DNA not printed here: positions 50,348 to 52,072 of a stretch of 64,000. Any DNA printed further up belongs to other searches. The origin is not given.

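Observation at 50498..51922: Sole ParB homolog at the rsmG locus is Noc-type, has no soj/spo0J partners, and carries a ~270-aa acidic disordered tail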

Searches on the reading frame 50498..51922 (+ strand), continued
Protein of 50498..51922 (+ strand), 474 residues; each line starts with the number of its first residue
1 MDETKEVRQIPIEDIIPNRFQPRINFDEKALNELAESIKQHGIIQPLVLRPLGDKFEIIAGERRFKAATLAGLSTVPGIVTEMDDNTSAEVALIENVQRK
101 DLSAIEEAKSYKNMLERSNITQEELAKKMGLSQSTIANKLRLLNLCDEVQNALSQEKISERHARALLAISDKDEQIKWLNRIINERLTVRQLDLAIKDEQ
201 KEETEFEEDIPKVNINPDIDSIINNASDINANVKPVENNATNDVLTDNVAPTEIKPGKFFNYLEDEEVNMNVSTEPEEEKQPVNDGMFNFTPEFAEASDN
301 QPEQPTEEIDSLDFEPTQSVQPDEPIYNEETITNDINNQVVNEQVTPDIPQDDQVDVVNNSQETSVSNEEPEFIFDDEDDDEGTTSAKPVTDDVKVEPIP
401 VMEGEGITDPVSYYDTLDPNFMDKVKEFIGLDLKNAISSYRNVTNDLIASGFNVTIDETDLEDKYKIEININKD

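Call 36: predict_structure(alignment_id=A1)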
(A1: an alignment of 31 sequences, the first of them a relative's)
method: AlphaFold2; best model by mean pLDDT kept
length: 474 residues; sequences in the alignment: 31
mean_pLDDT: 65.5   pTM: 0.34
mean pLDDT of the five models: 65.5, 63.6, 63.6, 61.9, 61.2
residues with pLDDT >= 90: 75; 70-90: 158; 50-70: 85; < 50: 156
segments of 3 or more residues with pLDDT < 50: 1-3, 232-262, 266-289, 292-294, 299-324, 326-372, 374-393
pLDDT, mean of each block of 10 residues (from residue 1): 66 85 78 90 86 86 90 88 66 68 86 86 87 91 92 91 91 93 91 88 60 68 71 41 32 43 49 37 43 48 37 37 43 34 34 33 34 42 38 54 61 73 73 75 78 71 70 64
secondary structure, 60 per line:
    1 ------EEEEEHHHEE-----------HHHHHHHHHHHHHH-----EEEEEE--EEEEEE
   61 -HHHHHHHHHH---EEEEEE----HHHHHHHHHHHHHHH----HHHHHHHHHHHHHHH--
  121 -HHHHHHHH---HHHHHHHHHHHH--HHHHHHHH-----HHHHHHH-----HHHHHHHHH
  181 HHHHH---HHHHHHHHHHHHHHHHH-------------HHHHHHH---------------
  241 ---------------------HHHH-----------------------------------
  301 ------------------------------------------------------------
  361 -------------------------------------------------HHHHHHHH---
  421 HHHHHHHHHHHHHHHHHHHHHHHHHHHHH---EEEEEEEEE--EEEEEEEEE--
elements in order: E7-11 H28-41 E47-52 E55-60 H62-71 E75-80 H85-99 H104-118 H122-129 H133-144 H147-154 H160-166 H172-185 H189-205 H219-225 H262-265 H410-417 H421-449 E453-461 E464-472
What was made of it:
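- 51713..51919 (+): Noc-type C-terminal (dimerisation) domain (aa 406-474). AlphaFold predicts helix-helix-hairpin at pLDDT 70-78 (call 36).
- On Noc (nucleoid occlusion protein, NCBIfam TIGR04285): It is a folded helix-helix-hairpin at pLDDT 70-78 (call 36).
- AlphaFold gives the motif low confidence (call 36). pLDDT is below 50 (call 36).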

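Call 60: fold_search(model_id=the predicted structure, library=pdb)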
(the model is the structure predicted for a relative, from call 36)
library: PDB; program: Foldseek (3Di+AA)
matches with E <= 10: 139; with E <= 0.001: 46
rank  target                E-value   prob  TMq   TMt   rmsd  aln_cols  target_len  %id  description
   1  7nfu_A                4.2e-21  1.00  0.34  0.64   4.5       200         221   52  Crystal structure of C-terminally truncated Geobacillus thermoleovorans nucleoid occlusion protein Noc (released 2021-02-17)
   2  7nfu_B                7.1e-21  1.00  0.35  0.68   4.2       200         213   52  Crystal structure of C-terminally truncated Geobacillus thermoleovorans nucleoid occlusion protein Noc (released 2021-02-17)
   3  7ol9_A                5.6e-20  1.00  0.22  0.51  13.7       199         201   45  Crystal structure of C-terminally truncated Bacillus subtilis nucleoid occlusion protein (Noc) complexed to the Noc-bi (released 2022-03-09)
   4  7ng0                  6.7e-20  1.00  0.21  0.49  14.1       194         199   52  Crystal structure of N- and C-terminally truncated Geobacillus thermoleovorans nucleoid occlusion protein Noc (released 2021-02-17)
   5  7ol9_B                1.1e-19  1.00  0.22  0.50  14.1       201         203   45  Crystal structure of C-terminally truncated Bacillus subtilis nucleoid occlusion protein (Noc) complexed to the Noc-bi (released 2022-03-09)
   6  7bnk_A                1.7e-19  1.00  0.21  0.50  14.0       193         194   41  Crystal structure of ParB from Myxococcus xanthus bound to CDP and Monothiophosphate (released 2021-09-08)
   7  6sdk_B                5.0e-19  1.00  0.21  0.48  14.1       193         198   47  Crystal structure of bacterial ParB dimer bound to CDP (released 2019-10-23)
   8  7bnk_B                9.4e-19  1.00  0.20  0.48  14.0       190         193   42  Crystal structure of ParB from Myxococcus xanthus bound to CDP and Monothiophosphate (released 2021-09-08)
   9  7bnr_A                1.1e-18  1.00  0.21  0.50  13.9       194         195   40  Crystal structure of a ParB Q52A mutant from Myxococcus xanthus bound to CTPyS (released 2021-09-08)
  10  6sdk_A                1.7e-18  1.00  0.21  0.50  14.0       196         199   46  Crystal structure of bacterial ParB dimer bound to CDP (released 2019-10-23)
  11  7o0n_A                2.1e-18  1.00  0.21  0.50  13.9       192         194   41  Crystal structure of a ParB E93A mutant from Myxococcus xanthus bound to CDP and monothiophosphate (released 2021-09-15)
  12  7bnr_B                9.9e-18  1.00  0.22  0.51  13.8       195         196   40  Crystal structure of a ParB Q52A mutant from Myxococcus xanthus bound to CTPyS (released 2021-09-08)
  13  1vz0_A                4.7e-17  1.00  0.33  0.77  12.8       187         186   46  Chromosome segregation protein Spo0J from Thermus thermophilus (released 2004-07-19)
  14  1vz0_E                7.9e-17  1.00  0.34  0.78  12.6       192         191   45  Chromosome segregation protein Spo0J from Thermus thermophilus (released 2004-07-19)
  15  1vz0_C                8.3e-17  1.00  0.33  0.77  12.7       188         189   46  Chromosome segregation protein Spo0J from Thermus thermophilus (released 2004-07-19)
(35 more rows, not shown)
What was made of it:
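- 50795..51097 (+): DNA-binding HTH domain (aa 100-200) with Q133, K139, N144, R161. These correspond to positions 173, 179, 184 and 201. The domain superposes on the Noc DBD-NBS complex 6Y93 at 1.1-1.6 A (call 60).
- In the fold search Noc is top, and the DNA-binding domain superposes on the Noc-NBS complex at 1.1-1.6 A (call 60).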

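Call 61: search_protein_representatives(protein=window:50498-51919:+)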
Query: 474 residues. Proteins with E-value up to 0.001 (for the whole library): 84728; up to 1e-10: 47886; up to 1e-30: 8608. The best 150 are listed.
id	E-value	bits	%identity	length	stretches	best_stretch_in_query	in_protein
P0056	2.8e-132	458.6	60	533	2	1-299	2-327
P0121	1.1e-102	361.0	58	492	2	52-282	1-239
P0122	1.7e-100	353.8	52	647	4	3-231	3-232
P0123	5.8e-100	352.1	51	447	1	6-474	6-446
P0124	1.7e-98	347.2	51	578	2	4-311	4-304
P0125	1.8e-98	347.2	51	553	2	6-377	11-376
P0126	5.9e-98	345.5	59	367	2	2-319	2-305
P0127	1.6e-97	344.0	47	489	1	5-473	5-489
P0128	3.9e-96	339.5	48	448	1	5-473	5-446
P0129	5.0e-96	339.1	48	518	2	7-410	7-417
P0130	6.7e-95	335.4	53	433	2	5-287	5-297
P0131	1.3e-92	327.9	48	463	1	1-473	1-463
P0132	1.8e-92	327.4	52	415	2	5-327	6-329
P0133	3.7e-92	326.4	49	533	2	4-407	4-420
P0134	9.2e-92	325.0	53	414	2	5-329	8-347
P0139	1.5e-87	311.1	67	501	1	6-236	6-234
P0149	5.9e-83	296.0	73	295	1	7-207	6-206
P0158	5.1e-80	286.4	63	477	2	4-219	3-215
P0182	1.9e-73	264.7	42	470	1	4-473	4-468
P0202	1.3e-71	258.7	49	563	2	1-231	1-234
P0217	1.6e-70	255.0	48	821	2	1-248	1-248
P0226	7.0e-70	252.9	56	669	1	3-245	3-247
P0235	2.1e-69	251.4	60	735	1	5-215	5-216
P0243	5.1e-69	250.1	52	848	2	5-234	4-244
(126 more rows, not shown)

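Call 63: list_cluster_members(proteins=[P0122, P0139, P0149, P0158, P0217, P0243, P0235, P0226, P0182, P0202])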
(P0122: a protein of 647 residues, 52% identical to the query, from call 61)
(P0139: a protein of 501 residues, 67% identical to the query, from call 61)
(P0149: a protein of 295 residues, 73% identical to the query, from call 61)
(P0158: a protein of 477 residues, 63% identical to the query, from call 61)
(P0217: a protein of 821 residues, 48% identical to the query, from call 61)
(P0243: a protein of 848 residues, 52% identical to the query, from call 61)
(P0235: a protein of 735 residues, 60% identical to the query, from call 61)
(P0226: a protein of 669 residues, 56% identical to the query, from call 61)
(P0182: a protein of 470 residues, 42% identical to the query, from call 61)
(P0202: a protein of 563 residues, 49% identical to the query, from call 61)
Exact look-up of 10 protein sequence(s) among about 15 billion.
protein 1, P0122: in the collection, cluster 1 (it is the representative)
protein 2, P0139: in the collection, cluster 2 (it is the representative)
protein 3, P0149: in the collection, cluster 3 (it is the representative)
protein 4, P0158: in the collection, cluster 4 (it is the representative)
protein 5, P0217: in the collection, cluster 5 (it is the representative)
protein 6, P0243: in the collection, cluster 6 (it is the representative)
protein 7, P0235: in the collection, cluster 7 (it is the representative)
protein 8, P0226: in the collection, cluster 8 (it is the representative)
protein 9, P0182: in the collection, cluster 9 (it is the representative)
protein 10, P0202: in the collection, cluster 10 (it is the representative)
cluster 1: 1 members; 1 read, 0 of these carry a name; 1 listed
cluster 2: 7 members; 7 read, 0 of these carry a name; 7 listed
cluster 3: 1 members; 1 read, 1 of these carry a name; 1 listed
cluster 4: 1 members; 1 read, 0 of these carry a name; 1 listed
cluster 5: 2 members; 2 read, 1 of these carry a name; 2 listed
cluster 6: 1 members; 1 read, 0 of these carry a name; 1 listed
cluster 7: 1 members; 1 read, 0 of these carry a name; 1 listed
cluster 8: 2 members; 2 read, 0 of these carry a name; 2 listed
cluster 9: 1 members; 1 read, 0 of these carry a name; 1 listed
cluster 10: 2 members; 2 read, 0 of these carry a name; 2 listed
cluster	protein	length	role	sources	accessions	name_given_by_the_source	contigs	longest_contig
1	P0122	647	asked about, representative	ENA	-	-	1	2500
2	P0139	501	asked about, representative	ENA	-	-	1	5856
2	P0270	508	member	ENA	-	-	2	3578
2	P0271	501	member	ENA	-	-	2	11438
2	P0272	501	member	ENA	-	-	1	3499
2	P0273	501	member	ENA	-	-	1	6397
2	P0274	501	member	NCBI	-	-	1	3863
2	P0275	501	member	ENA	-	-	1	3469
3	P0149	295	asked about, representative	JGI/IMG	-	ParB family chromosome partitioning protein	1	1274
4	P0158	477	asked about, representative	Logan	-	-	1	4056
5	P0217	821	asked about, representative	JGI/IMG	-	ParB family chromosome partitioning protein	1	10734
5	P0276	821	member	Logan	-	-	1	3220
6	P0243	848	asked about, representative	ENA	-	-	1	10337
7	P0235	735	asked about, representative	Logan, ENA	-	-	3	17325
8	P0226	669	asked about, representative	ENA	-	-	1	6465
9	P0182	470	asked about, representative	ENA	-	-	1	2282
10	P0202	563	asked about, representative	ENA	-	-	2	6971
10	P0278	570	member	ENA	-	-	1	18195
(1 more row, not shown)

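Call 68: find_encoding_contigs(protein=P0235, flank=10000, max_places=1)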
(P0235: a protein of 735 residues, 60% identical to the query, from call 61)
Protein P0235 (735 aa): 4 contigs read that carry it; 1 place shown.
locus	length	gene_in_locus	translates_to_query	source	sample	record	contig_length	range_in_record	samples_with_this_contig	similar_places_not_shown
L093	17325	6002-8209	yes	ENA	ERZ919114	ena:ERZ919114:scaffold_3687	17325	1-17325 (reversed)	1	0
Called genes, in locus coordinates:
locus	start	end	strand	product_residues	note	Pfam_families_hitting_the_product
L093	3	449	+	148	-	?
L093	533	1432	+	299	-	-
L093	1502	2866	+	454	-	PF10396:TrmE_N, PF00350:Dynamin_N (faint), PF12631:MnmE_helical, PF00009:GTP_EFTU (faint), PF01926:MMR_HSR1, PF02421:FeoB_N, PF04548:AIG1 (weak)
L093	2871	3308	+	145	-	-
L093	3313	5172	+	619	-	PF00890:FAD_binding_2 (faint), PF01134:GIDA, PF21680:GIDA_C_1st, PF13932:SAM_GIDA_C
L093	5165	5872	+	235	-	PF02527:GidB, PF03848:TehB (weak), PF05175:MTS (weak), PF13847:Methyltransf_31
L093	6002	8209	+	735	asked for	PF02195:ParB_N, PF17762:HTH_ParB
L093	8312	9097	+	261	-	PF00142:Fer4_NifH, PF01656:CbiA, PF02374:ArsA_ATPase, PF09140:MipZ (weak), PF10609:ParA, PF13614:AAA_31, PF06564:CBP_BcsQ (weak)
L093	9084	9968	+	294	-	PF02195:ParB_N, PF17762:HTH_ParB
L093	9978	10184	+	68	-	PF06107:DUF951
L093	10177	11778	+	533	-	PF03806:ABG_transport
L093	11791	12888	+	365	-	PF01926:MMR_HSR1, PF02421:FeoB_N, PF06071:YchF-GTPase_C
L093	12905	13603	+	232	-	PF12773:DZR (faint), PF13240:Zn_Ribbon_1, PF13248:Zn_ribbon_3 (weak)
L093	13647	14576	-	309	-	PF04055:Radical_SAM, PF16199:Radical_SAM_C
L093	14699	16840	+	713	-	PF13306:LRR_5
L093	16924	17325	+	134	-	?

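Call 69: find_encoding_contigs(protein=P0278, flank=10000, max_places=1)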
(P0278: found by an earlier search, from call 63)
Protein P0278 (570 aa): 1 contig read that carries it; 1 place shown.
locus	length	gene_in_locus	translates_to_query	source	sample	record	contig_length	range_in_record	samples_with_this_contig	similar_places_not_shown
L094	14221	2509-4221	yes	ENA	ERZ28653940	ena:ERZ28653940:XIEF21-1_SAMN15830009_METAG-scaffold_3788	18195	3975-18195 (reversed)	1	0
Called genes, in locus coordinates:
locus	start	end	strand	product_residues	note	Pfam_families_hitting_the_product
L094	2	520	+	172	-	?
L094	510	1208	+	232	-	PF02527:GidB, PF05175:MTS (weak), PF13847:Methyltransf_31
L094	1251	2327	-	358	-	PF19328:DAP_DH_C (faint)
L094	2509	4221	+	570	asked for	PF02195:ParB_N, PF17762:HTH_ParB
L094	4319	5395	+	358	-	-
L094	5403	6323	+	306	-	PF12146:Hydrolase_4, PF00561:Abhydrolase_1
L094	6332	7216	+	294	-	PF12850:Metallophos_2 (weak)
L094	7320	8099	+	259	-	PF00106:adh_short, PF08659:KR, PF23441:SDR (weak), PF13561:adh_short_C2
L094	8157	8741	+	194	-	-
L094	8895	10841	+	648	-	PF00270:DEAD (faint), PF04851:ResIII, PF17757:UvrB_inter, PF27431:UvrB_3rd, PF00271:Helicase_C, PF12344:UvrB, PF02151:UVR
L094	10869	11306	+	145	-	PF04020:Phage_holin_4_2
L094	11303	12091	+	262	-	PF01790:LGT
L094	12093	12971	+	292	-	PF00890:FAD_binding_2 (weak), PF01266:DAO (weak), PF01494:FAD_binding_3 (faint), PF03486:HI0933_like (faint), PF07992:Pyr_redox_2, PF13450:NAD_binding_8 (weak), PF13738:Pyr_redox_3, PF00070:Pyr_redox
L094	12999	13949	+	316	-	PF01933:CofD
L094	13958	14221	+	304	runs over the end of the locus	PF10298:WhiA_N, PF14528:LAGLIDADG_3 (faint), PF14527:LAGLIDADG_WhiA, PF02650:HTH_WhiA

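Call 72: find_homologous_proteins(query=L093:9084-9965:+, max_evalue=1e-10)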
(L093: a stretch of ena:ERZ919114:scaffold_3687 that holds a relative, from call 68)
Query L093:9084-9965:+ (294 aa): 8000 proteins with E <= 1e-10 among 8000 candidates; the best 120 are listed.
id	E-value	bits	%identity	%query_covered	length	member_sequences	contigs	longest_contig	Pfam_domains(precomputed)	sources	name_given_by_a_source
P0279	2.5e-181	619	100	100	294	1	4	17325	PF17762.9,PF02195.27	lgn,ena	-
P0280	4.6e-181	618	100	100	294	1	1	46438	PF17762.9,PF02195.27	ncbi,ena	-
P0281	8.1e-181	617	100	100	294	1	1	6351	PF17762.9,PF02195.27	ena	-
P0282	1.5e-180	617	99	100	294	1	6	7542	PF17762.9,PF02195.27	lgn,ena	-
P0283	4.2e-180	615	99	100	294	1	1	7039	PF17762.9,PF02195.27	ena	-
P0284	7.4e-180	614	99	100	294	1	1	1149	PF17762.9,PF02195.27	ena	-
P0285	2.2e-179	613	99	100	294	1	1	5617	PF17762.9,PF02195.27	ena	-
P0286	6.7e-179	611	98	100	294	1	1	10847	PF17762.9,PF02195.27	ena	-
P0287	1.5e-174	597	96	100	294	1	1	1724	PF17762.9,PF02195.27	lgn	-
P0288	5.6e-169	579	99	94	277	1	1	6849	PF17762.9,PF02195.27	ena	-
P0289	1.6e-163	561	91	100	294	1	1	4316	PF17762.9,PF02195.27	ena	-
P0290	1.7e-163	561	91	100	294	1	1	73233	PF17762.9,PF02195.27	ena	-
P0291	1.7e-163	561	90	100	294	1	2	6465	PF17762.9,PF02195.27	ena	-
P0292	1.8e-163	561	91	100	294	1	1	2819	PF17762.9,PF02195.27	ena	-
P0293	1.9e-163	561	91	100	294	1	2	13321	PF17762.9,PF02195.27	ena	-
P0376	8.8e-119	414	67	99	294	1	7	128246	PF17762.9,PF08535.16,PF02195.27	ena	-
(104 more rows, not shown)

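Call 75: search_protein_families(library=ncbifam, proteins=[L093:6002-8206:+, L093:9084-9965:+, L093:8312-9094:+, P0081, P0054], max_evalue=1e-20)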
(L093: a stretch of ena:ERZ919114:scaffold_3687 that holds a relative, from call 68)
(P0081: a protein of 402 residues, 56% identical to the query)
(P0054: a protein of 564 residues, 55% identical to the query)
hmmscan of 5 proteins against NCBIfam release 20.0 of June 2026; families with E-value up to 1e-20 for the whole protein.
L093:6002-8206:+ (735 aa): 3 families
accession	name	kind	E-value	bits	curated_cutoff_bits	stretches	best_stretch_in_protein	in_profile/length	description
TIGR04285.1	nucleoid_noc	exception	3.3e-84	282.2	315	1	7-217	2-210/255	nucleoid occlusion protein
TIGR00180.1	parB_part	domain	1e-54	185.2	58.45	1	5-177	3-180/186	ParB/RepB/Spo0J family partition protein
TIGR03734.1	PRTRC_parB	hypoth_equivalog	1.5e-37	129.4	278.6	1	21-200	7-190/555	PRTRC system ParB family protein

L093:9084-9965:+ (294 aa): 3 families
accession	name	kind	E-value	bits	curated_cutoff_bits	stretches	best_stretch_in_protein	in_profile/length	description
TIGR04285.1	nucleoid_noc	exception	1e-68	231.5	315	1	39-285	1-248/255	nucleoid occlusion protein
TIGR00180.1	parB_part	domain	1.9e-58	197.3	58.45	1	38-216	3-186/186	ParB/RepB/Spo0J family partition protein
TIGR03734.1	PRTRC_parB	hypoth_equivalog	2.1e-36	125.6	278.6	1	53-228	6-185/555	PRTRC system ParB family protein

L093:8312-9094:+ (261 aa): 5 families
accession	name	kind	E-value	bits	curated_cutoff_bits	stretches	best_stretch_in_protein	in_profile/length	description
NF041546.1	ParA_partition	equivalog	2.7e-32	112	180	0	4-52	1-49/203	ParA family partition ATPase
TIGR03453.1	partition_RepA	equivalog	9.4e-31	107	348.45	1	3-170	105-280/387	plasmid partitioning protein RepA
NF041283.1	PrgP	equivalog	2.9e-30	105.6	400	1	1-226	1-230/297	ParA superfamily DNA segregation protein PrgP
TIGR01969.1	minD_arch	subfamily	1.6e-29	102.9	201.75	1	4-255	2-231/251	cell division ATPase MinD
TIGR01968.1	minD_bact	equivalog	4.7e-21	75.3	212.9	1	3-254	2-236/261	septum site-determining protein MinD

P0081 (402 aa): 3 families
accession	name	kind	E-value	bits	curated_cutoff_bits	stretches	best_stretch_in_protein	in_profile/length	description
TIGR04285.1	nucleoid_noc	exception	1.4e-85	286.7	315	1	6-199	1-195/255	nucleoid occlusion protein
TIGR00180.1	parB_part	domain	2.5e-54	183.9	58.45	1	4-182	2-186/186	ParB/RepB/Spo0J family partition protein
TIGR03734.1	PRTRC_parB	hypoth_equivalog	4.3e-40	137.8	278.6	1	21-197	7-188/555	PRTRC system ParB family protein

P0054 (564 aa): 3 families
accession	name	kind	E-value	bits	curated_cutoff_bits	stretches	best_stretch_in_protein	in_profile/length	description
TIGR04285.1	nucleoid_noc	exception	1.8e-83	279.8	315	1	6-207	1-202/255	nucleoid occlusion protein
TIGR00180.1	parB_part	domain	2.4e-56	190.4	58.45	1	5-182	3-185/186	ParB/RepB/Spo0J family partition protein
TIGR03734.1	PRTRC_parB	hypoth_equivalog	2.4e-42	145.2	278.6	1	21-197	7-187/555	PRTRC system ParB family protein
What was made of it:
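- On Noc (nucleoid occlusion protein, NCBIfam TIGR04285): Relatives score 280-287 (call 75). A true Spo0J scores 231.5 (call 75).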
